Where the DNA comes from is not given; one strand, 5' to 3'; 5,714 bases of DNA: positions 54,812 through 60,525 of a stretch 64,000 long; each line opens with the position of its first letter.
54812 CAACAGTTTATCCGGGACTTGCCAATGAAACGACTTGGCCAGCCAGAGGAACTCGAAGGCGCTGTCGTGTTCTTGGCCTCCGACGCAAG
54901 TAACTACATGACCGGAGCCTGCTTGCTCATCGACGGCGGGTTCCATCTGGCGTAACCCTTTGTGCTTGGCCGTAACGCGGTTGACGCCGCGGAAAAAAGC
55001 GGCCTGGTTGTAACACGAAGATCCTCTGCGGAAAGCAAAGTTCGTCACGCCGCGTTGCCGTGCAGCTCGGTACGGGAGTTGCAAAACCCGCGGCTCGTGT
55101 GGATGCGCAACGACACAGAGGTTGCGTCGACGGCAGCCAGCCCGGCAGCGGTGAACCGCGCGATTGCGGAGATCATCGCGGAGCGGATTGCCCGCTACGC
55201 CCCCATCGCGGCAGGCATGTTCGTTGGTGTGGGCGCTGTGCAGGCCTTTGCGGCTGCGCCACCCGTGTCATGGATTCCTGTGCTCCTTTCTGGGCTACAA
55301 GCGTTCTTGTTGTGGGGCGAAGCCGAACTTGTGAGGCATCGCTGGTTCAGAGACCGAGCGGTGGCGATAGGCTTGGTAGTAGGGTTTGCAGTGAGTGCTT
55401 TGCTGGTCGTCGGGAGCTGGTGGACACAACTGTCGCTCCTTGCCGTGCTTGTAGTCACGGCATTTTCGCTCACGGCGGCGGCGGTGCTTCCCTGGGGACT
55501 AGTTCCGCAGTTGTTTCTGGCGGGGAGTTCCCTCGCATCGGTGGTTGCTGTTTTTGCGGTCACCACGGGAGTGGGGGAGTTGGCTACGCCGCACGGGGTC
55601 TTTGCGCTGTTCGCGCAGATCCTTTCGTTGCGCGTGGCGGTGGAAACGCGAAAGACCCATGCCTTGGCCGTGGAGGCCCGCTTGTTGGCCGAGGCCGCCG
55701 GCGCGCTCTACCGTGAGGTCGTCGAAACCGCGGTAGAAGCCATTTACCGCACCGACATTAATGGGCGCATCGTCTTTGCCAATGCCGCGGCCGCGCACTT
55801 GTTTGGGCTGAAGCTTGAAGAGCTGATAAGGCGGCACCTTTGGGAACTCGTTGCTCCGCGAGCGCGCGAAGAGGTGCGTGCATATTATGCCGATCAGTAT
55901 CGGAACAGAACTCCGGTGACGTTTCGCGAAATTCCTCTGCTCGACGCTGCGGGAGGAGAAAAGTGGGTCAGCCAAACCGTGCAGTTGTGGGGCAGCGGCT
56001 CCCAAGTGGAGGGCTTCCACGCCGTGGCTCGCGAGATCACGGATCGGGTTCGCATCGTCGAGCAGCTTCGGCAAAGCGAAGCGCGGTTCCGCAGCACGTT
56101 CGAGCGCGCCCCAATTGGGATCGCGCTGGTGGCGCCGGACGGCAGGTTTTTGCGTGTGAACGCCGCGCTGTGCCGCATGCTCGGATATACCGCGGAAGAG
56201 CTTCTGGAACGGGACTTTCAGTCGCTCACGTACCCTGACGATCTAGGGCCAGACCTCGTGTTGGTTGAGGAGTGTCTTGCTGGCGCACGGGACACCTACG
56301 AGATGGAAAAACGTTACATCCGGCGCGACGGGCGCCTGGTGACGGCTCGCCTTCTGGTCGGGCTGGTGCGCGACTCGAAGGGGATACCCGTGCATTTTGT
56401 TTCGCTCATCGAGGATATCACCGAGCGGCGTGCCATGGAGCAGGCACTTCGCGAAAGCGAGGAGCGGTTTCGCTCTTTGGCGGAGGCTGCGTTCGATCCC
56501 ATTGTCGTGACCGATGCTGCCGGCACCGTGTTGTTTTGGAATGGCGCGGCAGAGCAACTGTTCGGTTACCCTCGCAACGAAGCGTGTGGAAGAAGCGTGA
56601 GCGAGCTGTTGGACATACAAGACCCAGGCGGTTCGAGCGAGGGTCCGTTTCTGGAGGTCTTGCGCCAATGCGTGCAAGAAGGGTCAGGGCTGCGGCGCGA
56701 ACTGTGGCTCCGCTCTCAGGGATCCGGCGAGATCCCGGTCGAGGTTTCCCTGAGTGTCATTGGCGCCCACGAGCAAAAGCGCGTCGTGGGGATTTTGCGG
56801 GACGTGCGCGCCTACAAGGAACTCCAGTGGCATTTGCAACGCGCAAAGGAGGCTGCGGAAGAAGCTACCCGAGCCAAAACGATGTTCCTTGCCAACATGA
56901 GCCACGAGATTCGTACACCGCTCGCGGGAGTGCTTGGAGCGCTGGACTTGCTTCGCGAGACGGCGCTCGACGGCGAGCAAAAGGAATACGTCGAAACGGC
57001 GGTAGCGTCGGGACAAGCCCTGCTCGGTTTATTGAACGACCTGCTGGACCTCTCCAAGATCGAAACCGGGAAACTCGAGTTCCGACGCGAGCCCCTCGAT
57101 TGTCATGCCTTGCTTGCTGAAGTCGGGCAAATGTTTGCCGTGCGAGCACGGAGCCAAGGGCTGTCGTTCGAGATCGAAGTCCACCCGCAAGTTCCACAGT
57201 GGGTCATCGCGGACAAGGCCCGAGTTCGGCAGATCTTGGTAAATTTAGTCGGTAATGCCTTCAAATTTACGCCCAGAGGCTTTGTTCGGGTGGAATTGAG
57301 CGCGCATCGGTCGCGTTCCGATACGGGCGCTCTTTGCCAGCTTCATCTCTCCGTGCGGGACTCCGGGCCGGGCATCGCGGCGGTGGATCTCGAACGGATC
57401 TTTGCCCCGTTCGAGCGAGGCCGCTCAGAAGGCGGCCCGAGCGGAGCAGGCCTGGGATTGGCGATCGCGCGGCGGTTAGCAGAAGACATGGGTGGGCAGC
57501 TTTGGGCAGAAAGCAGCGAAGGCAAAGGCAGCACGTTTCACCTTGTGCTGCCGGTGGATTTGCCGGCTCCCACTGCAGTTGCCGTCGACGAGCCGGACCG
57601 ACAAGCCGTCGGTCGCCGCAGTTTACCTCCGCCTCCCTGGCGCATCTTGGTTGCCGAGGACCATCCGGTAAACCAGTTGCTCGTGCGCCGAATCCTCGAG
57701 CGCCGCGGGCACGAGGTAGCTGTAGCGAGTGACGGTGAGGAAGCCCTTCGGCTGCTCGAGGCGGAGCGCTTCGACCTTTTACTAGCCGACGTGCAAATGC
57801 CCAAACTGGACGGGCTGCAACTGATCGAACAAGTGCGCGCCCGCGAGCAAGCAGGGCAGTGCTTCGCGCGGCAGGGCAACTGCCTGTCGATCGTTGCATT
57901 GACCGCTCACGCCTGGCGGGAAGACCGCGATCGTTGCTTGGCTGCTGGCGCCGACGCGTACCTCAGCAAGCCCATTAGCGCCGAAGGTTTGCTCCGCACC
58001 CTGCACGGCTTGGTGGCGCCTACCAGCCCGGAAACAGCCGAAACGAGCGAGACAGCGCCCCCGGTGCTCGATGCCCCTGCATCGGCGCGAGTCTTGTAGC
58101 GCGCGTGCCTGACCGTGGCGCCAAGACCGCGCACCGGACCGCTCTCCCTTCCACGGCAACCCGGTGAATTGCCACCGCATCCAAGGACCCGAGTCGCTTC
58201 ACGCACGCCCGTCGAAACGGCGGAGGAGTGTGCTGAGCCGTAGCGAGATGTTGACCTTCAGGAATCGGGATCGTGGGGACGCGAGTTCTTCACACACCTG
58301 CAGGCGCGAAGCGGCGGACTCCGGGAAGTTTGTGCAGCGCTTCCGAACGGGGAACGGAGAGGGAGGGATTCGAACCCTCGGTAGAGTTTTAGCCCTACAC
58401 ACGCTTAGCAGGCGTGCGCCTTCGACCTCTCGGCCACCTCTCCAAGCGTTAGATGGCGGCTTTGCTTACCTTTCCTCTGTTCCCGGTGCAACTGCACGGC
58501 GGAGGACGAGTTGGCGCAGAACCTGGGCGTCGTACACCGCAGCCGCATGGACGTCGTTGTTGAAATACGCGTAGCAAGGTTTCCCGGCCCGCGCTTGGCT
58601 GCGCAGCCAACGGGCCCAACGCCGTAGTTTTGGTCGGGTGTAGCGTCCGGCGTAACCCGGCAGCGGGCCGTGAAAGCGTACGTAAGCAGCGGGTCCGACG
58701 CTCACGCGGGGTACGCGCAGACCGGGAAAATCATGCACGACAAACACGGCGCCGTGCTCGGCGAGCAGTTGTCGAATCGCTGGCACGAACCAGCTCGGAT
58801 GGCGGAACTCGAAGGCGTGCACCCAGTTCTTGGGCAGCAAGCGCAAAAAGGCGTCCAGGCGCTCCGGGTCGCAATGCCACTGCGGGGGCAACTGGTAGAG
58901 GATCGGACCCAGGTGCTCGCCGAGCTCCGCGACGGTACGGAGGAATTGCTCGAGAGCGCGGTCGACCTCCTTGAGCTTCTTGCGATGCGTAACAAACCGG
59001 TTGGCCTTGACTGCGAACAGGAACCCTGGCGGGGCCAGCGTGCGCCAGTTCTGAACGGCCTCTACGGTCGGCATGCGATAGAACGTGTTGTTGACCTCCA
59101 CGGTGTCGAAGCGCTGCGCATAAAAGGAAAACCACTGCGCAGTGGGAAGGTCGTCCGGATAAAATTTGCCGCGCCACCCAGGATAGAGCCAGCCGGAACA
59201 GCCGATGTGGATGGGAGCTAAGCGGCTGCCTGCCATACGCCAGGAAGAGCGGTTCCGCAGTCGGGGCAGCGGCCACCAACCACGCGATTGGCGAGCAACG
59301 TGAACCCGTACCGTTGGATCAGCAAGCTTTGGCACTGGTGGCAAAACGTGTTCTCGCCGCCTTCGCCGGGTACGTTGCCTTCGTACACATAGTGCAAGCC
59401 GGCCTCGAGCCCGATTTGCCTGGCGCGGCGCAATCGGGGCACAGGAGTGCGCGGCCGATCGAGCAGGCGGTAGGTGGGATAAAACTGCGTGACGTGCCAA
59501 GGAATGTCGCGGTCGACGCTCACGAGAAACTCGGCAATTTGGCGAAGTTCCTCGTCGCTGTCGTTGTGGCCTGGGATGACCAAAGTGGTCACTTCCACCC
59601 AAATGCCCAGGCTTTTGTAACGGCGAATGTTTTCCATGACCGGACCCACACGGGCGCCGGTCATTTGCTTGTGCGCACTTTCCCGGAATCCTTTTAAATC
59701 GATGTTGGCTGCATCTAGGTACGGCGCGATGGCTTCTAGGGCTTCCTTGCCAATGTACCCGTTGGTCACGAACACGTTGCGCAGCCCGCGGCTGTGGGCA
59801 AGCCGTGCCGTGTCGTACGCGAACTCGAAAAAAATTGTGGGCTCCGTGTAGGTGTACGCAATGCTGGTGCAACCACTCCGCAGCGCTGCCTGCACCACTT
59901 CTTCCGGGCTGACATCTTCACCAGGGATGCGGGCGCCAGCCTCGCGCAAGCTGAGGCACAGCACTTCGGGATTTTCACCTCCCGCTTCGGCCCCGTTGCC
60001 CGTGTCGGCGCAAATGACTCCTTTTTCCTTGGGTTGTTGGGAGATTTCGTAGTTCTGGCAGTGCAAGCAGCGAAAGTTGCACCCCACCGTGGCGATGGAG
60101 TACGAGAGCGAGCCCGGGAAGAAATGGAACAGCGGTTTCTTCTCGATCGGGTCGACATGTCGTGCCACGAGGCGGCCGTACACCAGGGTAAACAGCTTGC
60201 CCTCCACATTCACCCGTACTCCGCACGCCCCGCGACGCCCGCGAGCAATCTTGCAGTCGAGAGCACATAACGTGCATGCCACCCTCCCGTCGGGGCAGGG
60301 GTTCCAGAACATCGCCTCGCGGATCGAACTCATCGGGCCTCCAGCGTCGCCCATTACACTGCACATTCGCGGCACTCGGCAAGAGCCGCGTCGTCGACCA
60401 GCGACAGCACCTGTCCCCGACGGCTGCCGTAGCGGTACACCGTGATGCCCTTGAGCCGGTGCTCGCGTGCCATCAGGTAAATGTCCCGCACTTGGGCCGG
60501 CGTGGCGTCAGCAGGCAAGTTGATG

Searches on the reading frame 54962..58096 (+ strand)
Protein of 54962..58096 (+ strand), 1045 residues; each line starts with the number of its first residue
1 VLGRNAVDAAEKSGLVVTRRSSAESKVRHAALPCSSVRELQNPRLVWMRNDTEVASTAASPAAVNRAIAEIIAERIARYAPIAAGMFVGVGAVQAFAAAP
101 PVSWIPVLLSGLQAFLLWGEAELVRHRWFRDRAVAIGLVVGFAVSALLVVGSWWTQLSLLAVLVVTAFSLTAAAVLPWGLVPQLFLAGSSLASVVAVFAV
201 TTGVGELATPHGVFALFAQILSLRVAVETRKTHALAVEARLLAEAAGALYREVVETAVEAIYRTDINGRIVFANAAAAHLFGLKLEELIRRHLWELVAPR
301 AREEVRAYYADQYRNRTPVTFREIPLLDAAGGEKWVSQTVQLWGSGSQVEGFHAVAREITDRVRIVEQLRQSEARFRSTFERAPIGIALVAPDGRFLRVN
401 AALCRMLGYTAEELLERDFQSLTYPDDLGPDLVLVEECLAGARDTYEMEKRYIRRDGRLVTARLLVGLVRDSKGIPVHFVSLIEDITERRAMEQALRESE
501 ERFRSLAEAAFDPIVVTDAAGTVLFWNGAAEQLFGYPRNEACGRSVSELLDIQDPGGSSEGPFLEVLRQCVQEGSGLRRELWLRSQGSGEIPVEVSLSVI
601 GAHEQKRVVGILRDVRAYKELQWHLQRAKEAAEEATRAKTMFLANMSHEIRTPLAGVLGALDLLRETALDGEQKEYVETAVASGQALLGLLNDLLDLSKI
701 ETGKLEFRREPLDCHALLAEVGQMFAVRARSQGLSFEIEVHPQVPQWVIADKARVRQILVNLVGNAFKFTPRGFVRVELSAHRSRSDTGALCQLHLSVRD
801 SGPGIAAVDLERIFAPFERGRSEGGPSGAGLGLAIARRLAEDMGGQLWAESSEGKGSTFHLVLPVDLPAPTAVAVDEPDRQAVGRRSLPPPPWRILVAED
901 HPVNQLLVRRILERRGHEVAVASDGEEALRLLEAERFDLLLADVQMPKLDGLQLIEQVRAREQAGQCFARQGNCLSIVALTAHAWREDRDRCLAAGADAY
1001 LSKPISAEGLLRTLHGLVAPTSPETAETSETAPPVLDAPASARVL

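Call 54: search_protein_families(library=pfam, proteins=[window:54962-58096:+], max_evalue=0.0001)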
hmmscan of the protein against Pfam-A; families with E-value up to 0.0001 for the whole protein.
window:54962-58096:+ (1045 aa): 10 families
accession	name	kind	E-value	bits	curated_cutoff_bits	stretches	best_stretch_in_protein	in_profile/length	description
PF00989.32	PAS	-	4e-43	146.5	22.6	3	501-615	1-113/113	PAS fold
PF13426.13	PAS_9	-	1.1e-33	116.1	27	3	385-488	2-103/103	PAS domain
PF08448.16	PAS_4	-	4.3e-33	114.3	23.1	3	257-364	4-110/110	PAS fold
PF13188.13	PAS_8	-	1.3e-29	101.5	21.8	3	501-556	1-53/65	PAS domain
PF02518.31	HATPase_c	-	5.6e-28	98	26.4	1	751-866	2-110/111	Histidine kinase-, DNA gyrase B-, and HSP90-like ATPase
PF00072.30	Response_reg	-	4.7e-26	91.6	30.2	1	895-1013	1-109/111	Response regulator receiver domain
PF00512.31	HisKA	-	2e-22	79.5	26.9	1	638-703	1-66/66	His Kinase A (phospho-acceptor) domain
PF08447.18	PAS_3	-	8.1e-22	77.7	25.6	1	397-481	2-87/89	PAS fold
PF24820.1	Diguanyl_cycl_sensor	-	2.3e-07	31.2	28.1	0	509-614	4-109/109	Diguanylate cyclase-like sensor domain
PF12860.13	PAS_7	-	2.2e-05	25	27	0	514-573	8-69/115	PAS fold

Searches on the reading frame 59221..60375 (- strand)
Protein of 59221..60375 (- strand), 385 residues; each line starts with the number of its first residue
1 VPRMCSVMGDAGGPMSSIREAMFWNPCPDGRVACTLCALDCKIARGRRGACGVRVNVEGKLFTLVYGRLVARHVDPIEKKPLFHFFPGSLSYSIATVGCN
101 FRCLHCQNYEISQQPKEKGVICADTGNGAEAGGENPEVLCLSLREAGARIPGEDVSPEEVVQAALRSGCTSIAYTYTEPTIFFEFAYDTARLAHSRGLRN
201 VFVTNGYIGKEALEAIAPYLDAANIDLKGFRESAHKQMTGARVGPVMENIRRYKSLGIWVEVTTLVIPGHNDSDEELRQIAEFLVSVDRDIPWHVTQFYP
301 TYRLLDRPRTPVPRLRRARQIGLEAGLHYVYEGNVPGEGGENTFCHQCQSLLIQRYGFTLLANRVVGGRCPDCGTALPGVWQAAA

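Call 54: search_protein_families(library=pfam, proteins=[window:59221-60375:-], max_evalue=0.0001)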
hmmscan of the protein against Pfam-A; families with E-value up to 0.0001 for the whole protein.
window:59221-60375:- (385 aa): 1 family
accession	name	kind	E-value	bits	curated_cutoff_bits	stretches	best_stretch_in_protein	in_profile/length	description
PF04055.27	Radical_SAM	-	1.3e-24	87.6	29.5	1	95-282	3-164/166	Radical SAM superfamily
